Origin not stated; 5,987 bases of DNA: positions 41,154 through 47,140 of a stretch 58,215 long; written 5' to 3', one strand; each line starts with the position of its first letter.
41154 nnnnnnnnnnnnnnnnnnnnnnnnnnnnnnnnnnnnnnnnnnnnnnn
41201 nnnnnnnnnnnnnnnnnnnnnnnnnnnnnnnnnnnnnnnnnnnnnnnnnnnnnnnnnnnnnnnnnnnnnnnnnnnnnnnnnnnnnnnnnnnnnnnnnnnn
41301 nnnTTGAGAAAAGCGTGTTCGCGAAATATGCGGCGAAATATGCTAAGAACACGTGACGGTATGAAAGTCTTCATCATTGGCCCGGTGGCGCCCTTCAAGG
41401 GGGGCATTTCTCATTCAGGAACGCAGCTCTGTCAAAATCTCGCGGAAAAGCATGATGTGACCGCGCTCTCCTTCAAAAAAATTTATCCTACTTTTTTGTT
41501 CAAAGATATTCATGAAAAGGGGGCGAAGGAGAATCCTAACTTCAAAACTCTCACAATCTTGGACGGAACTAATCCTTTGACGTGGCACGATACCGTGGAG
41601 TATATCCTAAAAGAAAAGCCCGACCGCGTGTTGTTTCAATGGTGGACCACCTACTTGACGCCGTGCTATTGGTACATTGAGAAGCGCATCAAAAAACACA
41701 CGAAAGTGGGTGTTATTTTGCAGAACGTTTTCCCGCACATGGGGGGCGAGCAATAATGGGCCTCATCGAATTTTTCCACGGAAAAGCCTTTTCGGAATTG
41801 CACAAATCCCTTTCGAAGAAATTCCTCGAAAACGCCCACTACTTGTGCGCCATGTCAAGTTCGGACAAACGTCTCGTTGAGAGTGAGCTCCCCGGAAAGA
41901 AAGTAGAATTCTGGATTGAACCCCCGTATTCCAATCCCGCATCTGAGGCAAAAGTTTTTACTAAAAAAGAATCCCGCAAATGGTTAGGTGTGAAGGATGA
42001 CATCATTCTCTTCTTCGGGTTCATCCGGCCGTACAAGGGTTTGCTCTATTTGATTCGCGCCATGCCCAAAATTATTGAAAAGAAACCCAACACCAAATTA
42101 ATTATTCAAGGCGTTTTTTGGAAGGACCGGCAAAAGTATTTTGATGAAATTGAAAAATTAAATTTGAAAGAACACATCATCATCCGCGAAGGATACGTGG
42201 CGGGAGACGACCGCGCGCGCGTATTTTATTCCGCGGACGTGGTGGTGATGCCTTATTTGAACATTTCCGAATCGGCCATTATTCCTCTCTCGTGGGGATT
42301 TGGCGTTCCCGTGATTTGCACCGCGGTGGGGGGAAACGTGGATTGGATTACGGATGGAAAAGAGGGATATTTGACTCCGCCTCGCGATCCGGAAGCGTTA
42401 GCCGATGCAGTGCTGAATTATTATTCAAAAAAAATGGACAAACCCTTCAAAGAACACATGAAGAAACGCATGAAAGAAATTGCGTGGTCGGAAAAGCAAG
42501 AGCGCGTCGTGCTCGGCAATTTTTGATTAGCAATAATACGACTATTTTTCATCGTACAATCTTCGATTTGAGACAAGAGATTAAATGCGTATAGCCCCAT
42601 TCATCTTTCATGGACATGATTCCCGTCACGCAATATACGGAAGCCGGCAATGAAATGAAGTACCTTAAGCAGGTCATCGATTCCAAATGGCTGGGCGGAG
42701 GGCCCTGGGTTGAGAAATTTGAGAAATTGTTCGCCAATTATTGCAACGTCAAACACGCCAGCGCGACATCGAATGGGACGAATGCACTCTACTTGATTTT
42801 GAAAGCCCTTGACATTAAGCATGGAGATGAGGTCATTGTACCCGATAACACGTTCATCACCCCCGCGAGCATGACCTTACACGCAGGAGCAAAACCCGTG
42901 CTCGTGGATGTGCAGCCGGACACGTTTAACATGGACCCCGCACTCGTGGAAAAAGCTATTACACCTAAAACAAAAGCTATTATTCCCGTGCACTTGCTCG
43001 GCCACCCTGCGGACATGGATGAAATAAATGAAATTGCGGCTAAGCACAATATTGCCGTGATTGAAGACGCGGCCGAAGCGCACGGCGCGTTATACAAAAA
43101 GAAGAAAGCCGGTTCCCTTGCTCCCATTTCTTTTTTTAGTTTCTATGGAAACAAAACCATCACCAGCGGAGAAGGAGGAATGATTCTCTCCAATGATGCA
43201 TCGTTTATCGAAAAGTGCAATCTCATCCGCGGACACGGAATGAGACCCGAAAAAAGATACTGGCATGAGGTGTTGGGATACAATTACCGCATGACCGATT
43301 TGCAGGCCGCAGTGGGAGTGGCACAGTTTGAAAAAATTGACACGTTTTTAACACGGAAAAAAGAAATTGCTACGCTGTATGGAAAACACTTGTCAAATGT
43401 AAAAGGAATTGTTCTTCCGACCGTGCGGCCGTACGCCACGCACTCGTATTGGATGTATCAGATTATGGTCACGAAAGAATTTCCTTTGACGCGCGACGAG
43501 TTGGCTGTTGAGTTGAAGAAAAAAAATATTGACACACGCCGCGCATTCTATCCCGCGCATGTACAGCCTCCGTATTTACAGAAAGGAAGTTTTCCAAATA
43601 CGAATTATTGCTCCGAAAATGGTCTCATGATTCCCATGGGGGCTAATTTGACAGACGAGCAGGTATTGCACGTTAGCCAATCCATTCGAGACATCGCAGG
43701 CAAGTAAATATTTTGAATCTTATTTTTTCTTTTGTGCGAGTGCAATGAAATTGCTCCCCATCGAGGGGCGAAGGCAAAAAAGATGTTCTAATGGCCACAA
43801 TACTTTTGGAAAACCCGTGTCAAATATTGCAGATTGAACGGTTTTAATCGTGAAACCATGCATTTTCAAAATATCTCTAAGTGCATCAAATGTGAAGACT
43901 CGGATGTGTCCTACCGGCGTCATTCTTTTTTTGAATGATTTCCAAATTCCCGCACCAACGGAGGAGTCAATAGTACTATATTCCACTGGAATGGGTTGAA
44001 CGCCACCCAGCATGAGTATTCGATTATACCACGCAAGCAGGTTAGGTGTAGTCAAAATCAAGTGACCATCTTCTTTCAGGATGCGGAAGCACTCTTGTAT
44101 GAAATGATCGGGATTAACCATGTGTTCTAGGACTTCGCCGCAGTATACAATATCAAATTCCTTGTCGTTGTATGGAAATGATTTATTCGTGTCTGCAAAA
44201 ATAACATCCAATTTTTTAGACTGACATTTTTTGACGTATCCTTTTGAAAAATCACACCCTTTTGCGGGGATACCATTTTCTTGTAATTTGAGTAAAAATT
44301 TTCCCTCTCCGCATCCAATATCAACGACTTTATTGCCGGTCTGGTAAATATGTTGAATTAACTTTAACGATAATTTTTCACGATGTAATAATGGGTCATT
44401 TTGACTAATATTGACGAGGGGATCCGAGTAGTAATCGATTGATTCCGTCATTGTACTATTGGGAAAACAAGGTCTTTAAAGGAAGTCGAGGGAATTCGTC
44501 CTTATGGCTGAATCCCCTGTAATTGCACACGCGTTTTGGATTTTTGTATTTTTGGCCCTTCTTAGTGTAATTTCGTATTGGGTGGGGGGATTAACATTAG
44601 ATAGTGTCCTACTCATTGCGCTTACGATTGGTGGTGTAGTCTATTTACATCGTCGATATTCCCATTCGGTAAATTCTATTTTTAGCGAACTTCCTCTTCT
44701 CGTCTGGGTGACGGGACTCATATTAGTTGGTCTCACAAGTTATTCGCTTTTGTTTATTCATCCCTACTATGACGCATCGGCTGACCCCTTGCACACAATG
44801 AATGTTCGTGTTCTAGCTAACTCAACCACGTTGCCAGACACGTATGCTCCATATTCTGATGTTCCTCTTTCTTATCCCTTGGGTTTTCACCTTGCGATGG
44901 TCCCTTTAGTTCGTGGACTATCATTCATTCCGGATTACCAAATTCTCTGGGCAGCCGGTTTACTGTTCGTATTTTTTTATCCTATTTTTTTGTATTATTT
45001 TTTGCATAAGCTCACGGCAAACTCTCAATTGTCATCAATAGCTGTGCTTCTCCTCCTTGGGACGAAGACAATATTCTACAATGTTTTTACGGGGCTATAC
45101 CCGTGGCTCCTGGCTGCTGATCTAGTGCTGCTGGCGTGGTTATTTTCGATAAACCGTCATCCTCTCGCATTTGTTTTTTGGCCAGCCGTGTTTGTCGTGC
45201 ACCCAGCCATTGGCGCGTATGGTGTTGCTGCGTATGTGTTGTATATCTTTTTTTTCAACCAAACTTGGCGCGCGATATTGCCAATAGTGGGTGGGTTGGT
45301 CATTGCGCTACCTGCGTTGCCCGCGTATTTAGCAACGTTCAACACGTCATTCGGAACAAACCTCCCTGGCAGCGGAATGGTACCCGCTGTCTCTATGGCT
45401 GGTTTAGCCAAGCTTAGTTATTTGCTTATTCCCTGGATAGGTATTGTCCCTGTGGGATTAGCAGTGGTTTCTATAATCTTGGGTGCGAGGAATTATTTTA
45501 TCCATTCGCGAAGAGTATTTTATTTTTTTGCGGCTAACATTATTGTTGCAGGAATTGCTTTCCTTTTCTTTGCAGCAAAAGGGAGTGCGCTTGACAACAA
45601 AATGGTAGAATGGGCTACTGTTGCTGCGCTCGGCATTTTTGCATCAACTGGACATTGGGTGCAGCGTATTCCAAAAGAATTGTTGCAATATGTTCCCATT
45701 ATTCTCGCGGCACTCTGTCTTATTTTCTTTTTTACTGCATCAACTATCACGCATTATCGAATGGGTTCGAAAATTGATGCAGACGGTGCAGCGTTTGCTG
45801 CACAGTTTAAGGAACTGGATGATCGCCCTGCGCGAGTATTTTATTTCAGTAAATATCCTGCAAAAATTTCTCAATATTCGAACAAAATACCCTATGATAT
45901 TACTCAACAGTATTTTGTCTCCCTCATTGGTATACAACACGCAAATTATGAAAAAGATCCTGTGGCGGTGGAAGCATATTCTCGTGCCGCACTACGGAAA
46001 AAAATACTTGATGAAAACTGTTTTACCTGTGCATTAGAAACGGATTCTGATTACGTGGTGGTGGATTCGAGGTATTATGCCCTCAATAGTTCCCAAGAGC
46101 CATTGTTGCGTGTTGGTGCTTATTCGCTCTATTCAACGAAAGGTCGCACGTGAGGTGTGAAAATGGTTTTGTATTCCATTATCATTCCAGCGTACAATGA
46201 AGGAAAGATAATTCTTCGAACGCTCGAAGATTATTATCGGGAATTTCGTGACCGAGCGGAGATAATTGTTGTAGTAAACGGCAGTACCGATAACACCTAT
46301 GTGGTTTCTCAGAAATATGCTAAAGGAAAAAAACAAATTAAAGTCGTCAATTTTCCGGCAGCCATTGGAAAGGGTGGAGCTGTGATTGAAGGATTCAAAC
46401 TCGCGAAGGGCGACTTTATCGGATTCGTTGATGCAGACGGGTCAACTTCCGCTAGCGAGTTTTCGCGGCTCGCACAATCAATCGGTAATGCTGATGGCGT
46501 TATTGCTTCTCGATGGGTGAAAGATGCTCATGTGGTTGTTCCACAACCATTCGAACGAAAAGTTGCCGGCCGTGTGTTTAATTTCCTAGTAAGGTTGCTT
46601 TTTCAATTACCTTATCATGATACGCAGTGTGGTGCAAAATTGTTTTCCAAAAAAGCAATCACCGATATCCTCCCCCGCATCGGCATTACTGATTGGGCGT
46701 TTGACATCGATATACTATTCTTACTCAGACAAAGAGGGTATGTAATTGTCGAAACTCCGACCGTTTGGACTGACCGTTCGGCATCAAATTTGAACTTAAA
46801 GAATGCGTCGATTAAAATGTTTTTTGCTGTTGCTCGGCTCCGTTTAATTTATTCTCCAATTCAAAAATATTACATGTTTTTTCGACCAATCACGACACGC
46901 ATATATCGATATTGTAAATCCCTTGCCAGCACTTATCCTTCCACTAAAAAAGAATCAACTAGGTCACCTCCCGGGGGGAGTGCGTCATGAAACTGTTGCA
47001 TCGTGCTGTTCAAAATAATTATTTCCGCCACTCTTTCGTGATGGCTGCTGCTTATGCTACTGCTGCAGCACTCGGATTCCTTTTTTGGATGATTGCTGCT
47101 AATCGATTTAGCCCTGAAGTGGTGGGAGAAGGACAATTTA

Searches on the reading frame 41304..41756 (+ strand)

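Call 5: search_protein_families(library=pfam, proteins=[window:41304-41756:+])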
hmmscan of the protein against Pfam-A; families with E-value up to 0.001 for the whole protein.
window:41304-41756:+ (150 aa): 0 families

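Call 11: search_protein_families(library=pfam, proteins=[window:41304-41756:+], max_evalue=5)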
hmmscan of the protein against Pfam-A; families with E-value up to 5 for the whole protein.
window:41304-41756:+ (150 aa): 1 family
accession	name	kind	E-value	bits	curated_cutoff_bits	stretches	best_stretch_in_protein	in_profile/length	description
PF02310.24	B12-binding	-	0.24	11.7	32.1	1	86-139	34-86/121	B12 binding domain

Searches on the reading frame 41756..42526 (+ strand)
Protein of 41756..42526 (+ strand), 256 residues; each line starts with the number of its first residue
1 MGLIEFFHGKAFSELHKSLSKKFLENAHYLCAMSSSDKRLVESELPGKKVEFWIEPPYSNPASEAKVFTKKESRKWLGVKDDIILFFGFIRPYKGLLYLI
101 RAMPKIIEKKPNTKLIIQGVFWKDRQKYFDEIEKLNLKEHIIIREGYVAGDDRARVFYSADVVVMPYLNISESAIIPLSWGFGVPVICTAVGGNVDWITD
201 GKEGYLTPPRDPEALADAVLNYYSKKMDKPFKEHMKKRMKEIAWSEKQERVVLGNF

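Call 5: search_protein_families(library=pfam, proteins=[window:41756-42526:+])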
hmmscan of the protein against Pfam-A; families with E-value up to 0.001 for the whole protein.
window:41756-42526:+ (256 aa): 2 families
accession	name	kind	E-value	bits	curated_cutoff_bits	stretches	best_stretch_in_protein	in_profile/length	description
PF13692.12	Glyco_trans_1_4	-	4.8e-24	85.7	27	1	83-223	3-140/142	Glycosyl transferases group 1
PF00534.26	Glycos_transf_1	-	2.6e-23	82.9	26.4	1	79-238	13-168/172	Glycosyl transferases group 1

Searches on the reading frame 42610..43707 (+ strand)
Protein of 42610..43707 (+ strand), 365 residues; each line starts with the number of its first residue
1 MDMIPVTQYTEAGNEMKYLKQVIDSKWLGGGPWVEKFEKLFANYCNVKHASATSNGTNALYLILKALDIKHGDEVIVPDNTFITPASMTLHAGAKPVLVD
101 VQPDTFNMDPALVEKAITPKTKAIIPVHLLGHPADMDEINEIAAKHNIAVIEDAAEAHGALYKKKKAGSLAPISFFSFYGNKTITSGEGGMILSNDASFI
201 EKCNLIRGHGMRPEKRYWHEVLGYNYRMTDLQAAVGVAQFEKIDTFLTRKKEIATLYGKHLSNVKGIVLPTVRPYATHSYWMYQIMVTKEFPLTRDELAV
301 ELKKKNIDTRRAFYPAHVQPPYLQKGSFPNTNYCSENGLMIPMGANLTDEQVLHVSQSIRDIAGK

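Call 5: search_protein_families(library=pfam, proteins=[window:42610-43707:+])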
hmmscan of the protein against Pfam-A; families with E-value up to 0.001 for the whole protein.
window:42610-43707:+ (365 aa): 5 families
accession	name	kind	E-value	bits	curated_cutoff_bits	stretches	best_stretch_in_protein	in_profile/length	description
PF01041.23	DegT_DnrJ_EryC1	-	1.7e-123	412.8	19.8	1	13-359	5-359/360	DegT/DnrJ/EryC1/StrS aminotransferase family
PF01212.27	Beta_elim_lyase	-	2.8e-08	33.9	27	1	7-269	8-273/288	Beta-eliminating lyase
PF01053.26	Cys_Met_Meta_PP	-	8.1e-07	28.4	27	1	32-162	52-182/381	Cys/Met metabolism PLP-dependent enzyme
PF00155.27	Aminotran_1_2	-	3.3e-06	27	19.7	1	31-164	39-194/361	Aminotransferase class I and II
PF00266.25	Aminotran_5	-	0.00013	21.5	21.5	1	35-158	46-180/371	Aminotransferase class-V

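Call 8: search_protein_families(library=ncbifam, proteins=[window:42610-43707:+], max_evalue=0.001)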
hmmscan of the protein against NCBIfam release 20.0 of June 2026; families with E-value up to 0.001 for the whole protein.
window:42610-43707:+ (365 aa): 33 families (the best 25 are shown)
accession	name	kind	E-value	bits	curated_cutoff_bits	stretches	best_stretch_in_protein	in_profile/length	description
TIGR04181.1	NHT_00031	hypoth_equivalog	1.9e-91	306.6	420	1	12-342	9-357/359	LegC family aminotransferase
TIGR03588.1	PseC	equivalog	7.4e-91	304.9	423.5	1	13-362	11-379/380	UDP-4-amino-4,6-dideoxy-N-acetyl-beta-L-altrosamine transaminase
NF008687.0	PRK11706.1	equivalog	3.1e-71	240.1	375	1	3-362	1-373/375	dTDP-4-amino-4,6-dideoxygalactose transaminase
NF008658.2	PRK11658.1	equivalog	7.1e-71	238.8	631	1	3-364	4-378/379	UDP-4-amino-4-deoxy-L-arabinose aminotransferase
NF011936.0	PRK15407.1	equivalog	1.1e-61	208.9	423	2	14-208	47-249/440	lipopolysaccharide biosynthesis protein RfbH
TIGR04427.1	PLP_DesI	equivalog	1.2e-61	209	650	1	18-361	37-381/390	dTDP-4-dehydro-6-deoxyglucose aminotransferase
TIGR02379.1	ECA_wecE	subfamily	1.2e-57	195.4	434.85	1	3-361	1-373/376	dTDP-4-amino-4,6-dideoxy-D-glucose transaminase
NF005816.0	PRK07682.1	equivalog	1.3e-11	43.8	620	1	44-158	87-207/390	aminotransferase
NF041364.1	GntC_guanitoxin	equivalog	6.4e-11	41.8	415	1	56-154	69-174/356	guanitoxin biosynthesis PLP-dependent (S)-gamma-hydroxy-L-arginine cyclodehydratase GntC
NF004975.0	PRK06348.1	equivalog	1.4e-10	40.7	549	1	44-156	86-204/384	pyridoxal phosphate-dependent aminotransferase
NF006569.0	PRK09082.1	subfamily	4.5e-10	39.2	420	1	36-160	79-209/386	methionine aminotransferase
NF005817.0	PRK07683.1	equivalog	1.1e-08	34.2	575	1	50-154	92-201/387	aminotransferase A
NF006488.0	PRK08912.1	equivalog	1.5e-08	34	498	1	52-154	92-199/387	aminotransferase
TIGR01977.1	am_tr_V_EF2568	hypoth_equivalog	2.1e-08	33.6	377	1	43-198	58-217/376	cysteine desulfurase family protein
NF004770.0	PRK06108.1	subfamily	3.1e-08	32.8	422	1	37-169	86-225/396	pyridoxal phosphate-dependent aminotransferase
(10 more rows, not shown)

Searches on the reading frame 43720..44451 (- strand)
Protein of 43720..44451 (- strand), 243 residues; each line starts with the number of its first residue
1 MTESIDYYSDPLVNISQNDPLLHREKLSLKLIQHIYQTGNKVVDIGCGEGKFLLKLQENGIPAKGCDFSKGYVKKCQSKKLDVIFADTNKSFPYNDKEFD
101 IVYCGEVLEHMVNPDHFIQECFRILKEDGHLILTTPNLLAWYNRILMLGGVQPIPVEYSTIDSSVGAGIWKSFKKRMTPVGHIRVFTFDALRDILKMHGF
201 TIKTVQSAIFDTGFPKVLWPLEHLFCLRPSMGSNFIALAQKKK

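Call 5: search_protein_families(library=pfam, proteins=[window:43720-44451:-])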
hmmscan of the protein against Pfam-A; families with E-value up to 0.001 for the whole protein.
window:43720-44451:- (243 aa): 9 families
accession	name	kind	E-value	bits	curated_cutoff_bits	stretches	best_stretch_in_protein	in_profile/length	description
PF13489.12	Methyltransf_23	-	3.9e-21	75.9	27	1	37-202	21-161/164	Methyltransferase domain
PF08241.18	Methyltransf_11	-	1.7e-19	70.6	21.2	1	43-133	1-95/95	Methyltransferase domain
PF07021.18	MetW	-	8e-18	65.2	21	1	29-148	4-122/193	Methionine biosynthesis protein MetW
PF13847.12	Methyltransf_31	-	8.3e-16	58.4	27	1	39-141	4-117/145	Methyltransferase domain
PF13649.12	Methyltransf_25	-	1.3e-14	55.1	27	1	42-129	1-97/97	Methyltransferase domain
PF08242.18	Methyltransf_12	-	1.5e-11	45.3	30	1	43-131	1-98/98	Methyltransferase domain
PF02353.26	CMAS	-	5.8e-06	26.3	27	1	24-135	48-166/273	Mycolic acid cyclopropane synthetase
PF05148.21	Methyltransf_8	-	0.00012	22.5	27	1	32-133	64-156/219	Hypothetical methyltransferase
PF01209.24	Ubie_methyltran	-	0.00017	21.4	20.1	1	36-132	45-150/233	ubiE/COQ5 methyltransferase family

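Call 8: search_protein_families(library=ncbifam, proteins=[window:43720-44451:-], max_evalue=0.001)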
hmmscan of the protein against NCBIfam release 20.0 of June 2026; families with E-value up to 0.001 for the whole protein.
window:43720-44451:- (243 aa): 35 families (the best 25 are shown)
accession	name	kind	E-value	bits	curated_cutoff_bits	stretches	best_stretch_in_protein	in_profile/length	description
NF045667.1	MTase_DVU1556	equivalog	4.5e-18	65.5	155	1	37-134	21-120/213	DVU_1556 family methyltransferase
TIGR02081.1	metW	equivalog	1.3e-17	64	189.5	1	29-154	4-129/194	methionine biosynthesis protein MetW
TIGR01983.1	UbiG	equivalog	3.9e-16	59.1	102.95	1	37-146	48-166/228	bifunctional 2-polyprenyl-6-hydroxyphenol methylase/3-demethylubiquinol 3-O-methyltransferase UbiG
TIGR02072.1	BioC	equivalog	8e-12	45.5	184.95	1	30-135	22-134/244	malonyl-ACP O-methyltransferase BioC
TIGR01934.1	MenG_MenH_UbiE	subfamily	1.1e-09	37.9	158.35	1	34-133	34-141/223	ubiquinone/menaquinone biosynthesis methyltransferase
NF043040.1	corrin_prot_MT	hypoth_equivalog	1.7e-09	37.4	180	1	26-133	29-147/216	corrinoid protein-associated methyltransferase CpaM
NF040539.1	AST_met_ArsM_2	exception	2e-09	37.7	240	1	39-134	57-164/262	putative arsinothricin biosynthesis methyltransferase ArsM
NF001241.0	PRK00216.1-2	equivalog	5.9e-09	35.9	327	1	37-134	50-148/231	demethylmenaquinone methyltransferase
NF001244.0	PRK00216.1-5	equivalog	8.5e-09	35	216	1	33-132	42-152/236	bifunctional demethylmenaquinone methyltransferase/2-methoxy-6-polyprenyl-1,4-benzoquinol methylase UbiE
NF047649.1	MTase_UXPK_star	exception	4.6e-08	32.4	460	1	37-138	76-186/283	methyltransferase/UXPK-star double selenoprotein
TIGR02021.1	BchM-ChlM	equivalog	7.1e-08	32.1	158.9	1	14-115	27-135/218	magnesium protoporphyrin IX methyltransferase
NF041537.1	ArsM_AhpD_UU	exception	1.2e-07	30.9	510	1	37-134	75-181/345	arsenite methyltransferase/AhpD domain selenoprotein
NF011650.0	PRK15068.1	equivalog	1.1e-06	27.7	209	1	32-135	115-227/324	tRNA 5-methoxyuridine(34)/uridine 5-oxyacetic acid(34) synthase CmoB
TIGR00452.1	TIGR00452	equivalog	1.7e-06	27.1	275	1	33-136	111-222/316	tRNA 5-methoxyuridine(34)/uridine 5-oxyacetic acid(34) synthase CmoB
TIGR04345.1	ovoA_Cterm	equivalog_domain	3.1e-06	26.9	170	1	92-136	128-172/242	putative 4-mercaptohistidine N1-methyltransferase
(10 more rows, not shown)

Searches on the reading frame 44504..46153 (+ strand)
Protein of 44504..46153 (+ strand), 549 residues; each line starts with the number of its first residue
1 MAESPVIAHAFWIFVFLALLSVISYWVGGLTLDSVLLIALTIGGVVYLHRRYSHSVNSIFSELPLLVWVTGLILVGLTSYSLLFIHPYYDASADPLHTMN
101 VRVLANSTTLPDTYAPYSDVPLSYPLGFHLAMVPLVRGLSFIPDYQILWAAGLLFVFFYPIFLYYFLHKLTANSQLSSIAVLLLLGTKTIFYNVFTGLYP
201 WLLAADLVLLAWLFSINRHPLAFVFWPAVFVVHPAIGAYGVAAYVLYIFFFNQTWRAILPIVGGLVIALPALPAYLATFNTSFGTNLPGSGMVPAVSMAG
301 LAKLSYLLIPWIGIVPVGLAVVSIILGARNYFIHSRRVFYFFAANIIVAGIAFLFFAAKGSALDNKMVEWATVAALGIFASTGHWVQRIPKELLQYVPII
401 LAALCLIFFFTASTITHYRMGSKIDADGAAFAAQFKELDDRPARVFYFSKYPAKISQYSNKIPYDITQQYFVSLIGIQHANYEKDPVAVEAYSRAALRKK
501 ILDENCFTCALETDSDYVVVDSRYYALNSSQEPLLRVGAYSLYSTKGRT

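Call 5: search_protein_families(library=pfam, proteins=[window:44504-46153:+])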
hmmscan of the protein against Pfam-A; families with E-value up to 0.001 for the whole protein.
window:44504-46153:+ (549 aa): 0 families

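Call 11: search_protein_families(library=pfam, proteins=[window:44504-46153:+], max_evalue=5)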
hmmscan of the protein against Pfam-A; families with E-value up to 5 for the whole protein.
window:44504-46153:+ (549 aa): 0 families

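Call 49: search_solved_structures(query=A2, max_evalue=10)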
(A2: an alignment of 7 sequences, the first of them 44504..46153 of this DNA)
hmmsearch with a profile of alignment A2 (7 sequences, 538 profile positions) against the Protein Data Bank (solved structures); distinct sequences matched with E-value up to 10: 3.
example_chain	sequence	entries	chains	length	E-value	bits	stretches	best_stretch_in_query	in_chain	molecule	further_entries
7nel_A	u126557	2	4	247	0.2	13.7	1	366-419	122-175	Estrogen receptor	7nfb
7ndo_A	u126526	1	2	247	0.21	13.6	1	366-419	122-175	Estrogen receptor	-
4cdg_C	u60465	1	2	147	0.78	11.7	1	82-129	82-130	NANOBODY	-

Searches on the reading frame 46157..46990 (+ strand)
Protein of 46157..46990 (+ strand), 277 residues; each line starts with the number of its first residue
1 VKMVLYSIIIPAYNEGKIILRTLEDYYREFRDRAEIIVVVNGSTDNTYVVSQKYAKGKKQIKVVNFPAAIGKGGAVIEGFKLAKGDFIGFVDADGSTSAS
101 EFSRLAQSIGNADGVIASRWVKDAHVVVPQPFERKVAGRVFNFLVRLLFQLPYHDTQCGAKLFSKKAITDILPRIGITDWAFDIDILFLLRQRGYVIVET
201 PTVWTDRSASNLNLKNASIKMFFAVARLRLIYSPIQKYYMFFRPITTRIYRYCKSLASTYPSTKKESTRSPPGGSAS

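Call 6: search_protein_families(library=pfam, proteins=[window:46157-46990:+])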
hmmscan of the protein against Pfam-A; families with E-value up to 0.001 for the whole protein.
window:46157-46990:+ (277 aa): 3 families
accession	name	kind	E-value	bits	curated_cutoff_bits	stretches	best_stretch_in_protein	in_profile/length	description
PF00535.33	Glycos_transf_2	-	1.1e-28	100.7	23.3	1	7-170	1-166/168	Glycosyl transferase family 2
PF13641.12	Glyco_tranf_2_3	-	1e-10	42.4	27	1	6-123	3-127/230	Glycosyltransferase like family 2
PF10111.15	Glyco_tranf_2_2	-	2e-06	28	27.3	1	7-107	1-104/276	Glycosyltransferase like family 2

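Call 16: search_protein_families(library=ncbifam, proteins=[window:46157-46990:+], max_evalue=0.00001)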
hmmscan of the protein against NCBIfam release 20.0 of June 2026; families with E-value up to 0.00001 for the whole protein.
window:46157-46990:+ (277 aa): 15 families
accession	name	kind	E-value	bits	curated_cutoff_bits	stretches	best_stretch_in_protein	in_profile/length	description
NF007482.0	PRK10073.1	equivalog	1.5e-13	50.5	423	1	5-106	7-107/334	glycosyltransferase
NF047588.1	GlcsyltransPgfSStrep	equivalog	3.2e-13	49.6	500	1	6-172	3-168/308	glycosyltransferase PgfS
TIGR04182.1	glyco_TIGR04182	equivalog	3.4e-13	49.6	325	1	7-236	3-225/293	S-layer glycoprotein N-glycosyltransferase AglJ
TIGR03937.1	PgaC_IcaA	equivalog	6.2e-12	45.2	422.3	1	6-95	47-136/407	poly-beta-1,6-N-acetyl-D-glucosamine synthase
NF058614.1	PPMAGASynPpgS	equivalog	6.4e-12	45.4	370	1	8-209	4-203/226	polyprenyl-phospho-N-acetylgalactosaminyl synthase PpgS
TIGR04283.1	glyco_like_mftF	equivalog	9.2e-12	45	182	1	7-117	2-104/221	TIGR04283 family arsenosugar biosynthesis glycosyltransferase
NF010496.0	PRK13915.1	equivalog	5.3e-10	38.9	262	1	7-148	34-181/307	glucosyl-3-phosphoglycerate synthase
TIGR03965.1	mycofact_glyco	equivalog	1.7e-09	37.1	280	1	7-97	77-167/467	mycofactocin biosynthesis glycosyltransferase MftF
NF047683.1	TeichurnBiosyTuaG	equivalog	6.6e-09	35.8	400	1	5-97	7-99/252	teichuronic acid biosynthesis protein TuaG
NF007986.1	PRK10714.1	equivalog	1.6e-08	33.9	529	1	6-165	8-166/316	undecaprenyl-phosphate 4-deoxy-4-formamido-L-arabinose transferase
NF041391.1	DPhHxTase_Halo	equivalog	8.9e-08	31.4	375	1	12-209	3-188/213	dolichyl-phosphate hexose transferase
NF038302.1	EPS_HpsE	equivalog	1e-07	31.3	300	1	6-98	3-100/307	hormogonium polysaccharide biosynthesis glycosyltransferase HpsE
NF041875.1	EPS_EpsD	equivalog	7.1e-07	28.9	370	1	7-97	2-92/325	exopolysaccharide biosynthesis glycosyltransferase EpsD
TIGR04242.1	nodulat_NodC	equivalog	1.6e-06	27.4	550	1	7-110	51-157/395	chitooligosaccharide synthase NodC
NF050050.1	ProtGlycPglI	equivalog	2.1e-06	27.3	500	1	6-108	4-107/306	GalNAc(5)-diNAcBac-PP-undecaprenol beta-1,3-glucosyltransferase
